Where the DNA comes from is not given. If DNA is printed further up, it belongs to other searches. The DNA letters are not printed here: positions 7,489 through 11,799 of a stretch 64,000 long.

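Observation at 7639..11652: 1337 aa secreted protein joining adhesin-like Ig/cadherin domains to a sparse nine-heme cytochrome c module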

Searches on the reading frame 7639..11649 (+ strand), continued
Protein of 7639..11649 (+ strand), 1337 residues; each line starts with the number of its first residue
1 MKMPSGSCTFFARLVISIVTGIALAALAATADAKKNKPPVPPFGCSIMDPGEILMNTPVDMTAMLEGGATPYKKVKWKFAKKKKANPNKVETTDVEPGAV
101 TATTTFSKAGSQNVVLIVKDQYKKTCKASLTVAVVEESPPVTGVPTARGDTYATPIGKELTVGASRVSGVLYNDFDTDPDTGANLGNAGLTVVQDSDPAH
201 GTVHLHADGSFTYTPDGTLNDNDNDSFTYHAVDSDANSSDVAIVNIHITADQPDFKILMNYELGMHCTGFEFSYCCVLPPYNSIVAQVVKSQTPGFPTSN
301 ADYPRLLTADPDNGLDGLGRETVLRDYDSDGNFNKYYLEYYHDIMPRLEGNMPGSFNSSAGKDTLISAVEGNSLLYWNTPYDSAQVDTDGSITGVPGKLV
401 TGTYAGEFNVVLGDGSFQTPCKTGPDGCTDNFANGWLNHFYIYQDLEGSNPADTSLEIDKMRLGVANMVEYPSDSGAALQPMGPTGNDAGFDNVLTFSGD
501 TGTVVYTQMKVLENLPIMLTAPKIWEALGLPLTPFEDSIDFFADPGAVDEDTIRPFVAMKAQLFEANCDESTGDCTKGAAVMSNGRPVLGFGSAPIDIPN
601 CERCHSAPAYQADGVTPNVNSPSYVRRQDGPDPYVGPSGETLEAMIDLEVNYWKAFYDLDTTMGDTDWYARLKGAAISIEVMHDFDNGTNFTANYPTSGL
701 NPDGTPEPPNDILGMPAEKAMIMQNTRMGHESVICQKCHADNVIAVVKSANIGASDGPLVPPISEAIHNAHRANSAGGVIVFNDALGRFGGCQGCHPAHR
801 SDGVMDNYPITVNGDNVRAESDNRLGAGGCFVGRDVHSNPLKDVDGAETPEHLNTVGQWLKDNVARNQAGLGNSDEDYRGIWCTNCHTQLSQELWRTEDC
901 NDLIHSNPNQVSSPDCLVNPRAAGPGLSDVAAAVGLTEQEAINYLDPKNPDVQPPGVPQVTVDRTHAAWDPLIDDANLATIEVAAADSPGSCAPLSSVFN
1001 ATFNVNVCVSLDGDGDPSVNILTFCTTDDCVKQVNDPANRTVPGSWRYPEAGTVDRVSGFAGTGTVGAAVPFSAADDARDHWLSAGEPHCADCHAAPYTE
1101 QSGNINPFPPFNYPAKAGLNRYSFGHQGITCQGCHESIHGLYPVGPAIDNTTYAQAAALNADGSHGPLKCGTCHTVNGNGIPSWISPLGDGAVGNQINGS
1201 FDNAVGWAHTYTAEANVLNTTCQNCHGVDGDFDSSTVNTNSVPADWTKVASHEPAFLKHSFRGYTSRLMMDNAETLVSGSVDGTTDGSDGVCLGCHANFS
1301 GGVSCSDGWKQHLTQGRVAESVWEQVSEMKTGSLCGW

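Call 85: search_protein_families(library=pfam, proteins=[L056:1114-1746:+, L056:1915-2706:+, L056:2937-4406:+, L056:4724-5071:+, L056:12572-14893:+, L056:15015-15533:+, L056:15592-17157:-, L056:17357-18367:-, L056:17216-17803:+, L056:18361-18855:-], max_evalue=0.001)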
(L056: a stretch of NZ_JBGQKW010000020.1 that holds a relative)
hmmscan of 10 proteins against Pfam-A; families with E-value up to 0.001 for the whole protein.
L056:1114-1746:+ (211 aa): 2 families
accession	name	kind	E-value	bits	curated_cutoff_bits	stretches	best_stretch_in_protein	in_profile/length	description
PF13276.12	HTH_21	-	5.5e-07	30.2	28.1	1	44-99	3-60/60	HTH-like domain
PF00665.32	rve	-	4.1e-06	27.4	32.6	1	114-177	3-69/102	Integrase core domain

L056:1915-2706:+ (264 aa): 0 families

L056:2937-4406:+ (490 aa): 2 families
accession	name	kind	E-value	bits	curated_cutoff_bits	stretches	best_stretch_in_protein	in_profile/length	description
PF00749.27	tRNA-synt_1c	-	1.4e-110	369.6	23.4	1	21-323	2-314/314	tRNA synthetases class I (E and Q), catalytic domain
PF19269.4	Anticodon_2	-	2.6e-32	112.6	23.6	1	356-479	13-140/141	Anticodon binding domain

L056:4724-5071:+ (116 aa): 0 families

L056:12572-14893:+ (774 aa): 3 families
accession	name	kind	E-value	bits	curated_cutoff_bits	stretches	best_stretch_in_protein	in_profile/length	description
PF14522.11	Cytochrome_C7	-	5.5e-10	39.4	24.8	1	652-739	12-67/67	Cytochrome c7 and related cytochrome c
PF09699.15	Paired_CXXCH_1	-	0.00013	22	20.6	0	284-308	3-27/41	Doubled CXXCH motif (Paired_CXXCH_1)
PF22113.1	Mtrc-MtrF_II-IV_dom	-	0.00048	20.1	30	0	285-377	26-94/176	Outer membrane cytochrome MtrC/MtrF-like, domains II/IV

L056:15015-15533:+ (173 aa): 6 families
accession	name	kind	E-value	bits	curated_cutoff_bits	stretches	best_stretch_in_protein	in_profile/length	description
PF00578.27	AhpC-TSA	-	3.9e-22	78.9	26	1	25-137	7-123/124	AhpC/TSA family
PF08534.16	Redoxin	-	3.2e-17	63.1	26.6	1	25-144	8-137/148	Redoxin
PF00085.26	Thioredoxin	-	5.5e-07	30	23.5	1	42-86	17-60/103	Thioredoxin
PF13905.12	Thioredoxin_8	-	5.8e-06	27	27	1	43-134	1-93/94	Thioredoxin-like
PF00255.25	GSHPx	-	0.00022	21.2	27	1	26-82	4-59/108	Glutathione peroxidase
PF02630.20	SCO1-SenC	-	0.00031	21.1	22.8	1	25-102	3-85/134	SCO1/SenC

L056:15592-17157:- (522 aa): 1 family
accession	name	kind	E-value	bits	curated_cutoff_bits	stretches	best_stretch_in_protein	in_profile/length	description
PF06808.19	DctM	-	2.5e-86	290.5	23.8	1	110-517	2-413/413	Tripartite ATP-independent periplasmic transporter, DctM component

L056:17357-18367:- (337 aa): 1 family
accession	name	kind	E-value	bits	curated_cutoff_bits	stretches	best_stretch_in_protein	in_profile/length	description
PF03480.18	DctP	-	2e-41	142.7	23.4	1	29-289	1-262/286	Bacterial extracellular solute-binding protein, family 7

L056:17216-17803:+ (196 aa): 0 families

L056:18361-18855:- (165 aa): 1 family
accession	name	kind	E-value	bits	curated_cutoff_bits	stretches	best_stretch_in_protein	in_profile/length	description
PF16811.11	TAtT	-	8e-58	196.3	26.5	1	2-165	100-263/263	TRAP transporter T-component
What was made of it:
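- In L056 the cassette is self-contained, flanked by gltX and TRAP-transporter genes (call 85).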

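Call 86: search_protein_families(library=ncbifam, proteins=[P0143, L082:8241-8840:+], max_evalue=0.001)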
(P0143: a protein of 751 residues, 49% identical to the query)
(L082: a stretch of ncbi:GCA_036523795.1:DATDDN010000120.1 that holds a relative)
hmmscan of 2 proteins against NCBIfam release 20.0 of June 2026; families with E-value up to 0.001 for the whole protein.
P0143 (751 aa): 0 families

L082:8241-8840:+ (200 aa): 8 families
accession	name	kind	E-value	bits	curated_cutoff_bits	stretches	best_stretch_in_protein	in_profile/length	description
TIGR02161.1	napC_nirT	subfamily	4.6e-69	232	310.6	1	27-193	20-184/185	periplasmic nitrate (or nitrite) reductase c-type cytochrome, NapC/NirT family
TIGR02162.1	torC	equivalog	1.1e-64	219.1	478.2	1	26-193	16-183/387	pentaheme c-type cytochrome TorC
NF007906.0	PRK10617.1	equivalog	3.9e-60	203.1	349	1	28-194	30-194/200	cytochrome c-type protein NapC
NF011606.0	PRK15032.1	equivalog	4.1e-50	171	455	1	26-194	23-185/390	pentaheme c-type cytochrome TorC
TIGR03153.1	cytochr_NrfH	equivalog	7.9e-14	51.9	134.2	1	32-188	7-138/138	cytochrome c nitrite reductase small subunit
TIGR03508.1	decahem_SO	subfamily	6.3e-06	25.8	192.2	0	48-94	113-156/258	DmsE family decaheme c-type cytochrome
TIGR04257.1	nanowire_3heme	domain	8.8e-05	22.6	40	0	140-185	21-60/75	c(7)-type cytochrome triheme domain-containing protein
NF008659.0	PRK11659.1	equivalog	0.00018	21.3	184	0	121-188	26-87/188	cytochrome c nitrite reductase pentaheme subunit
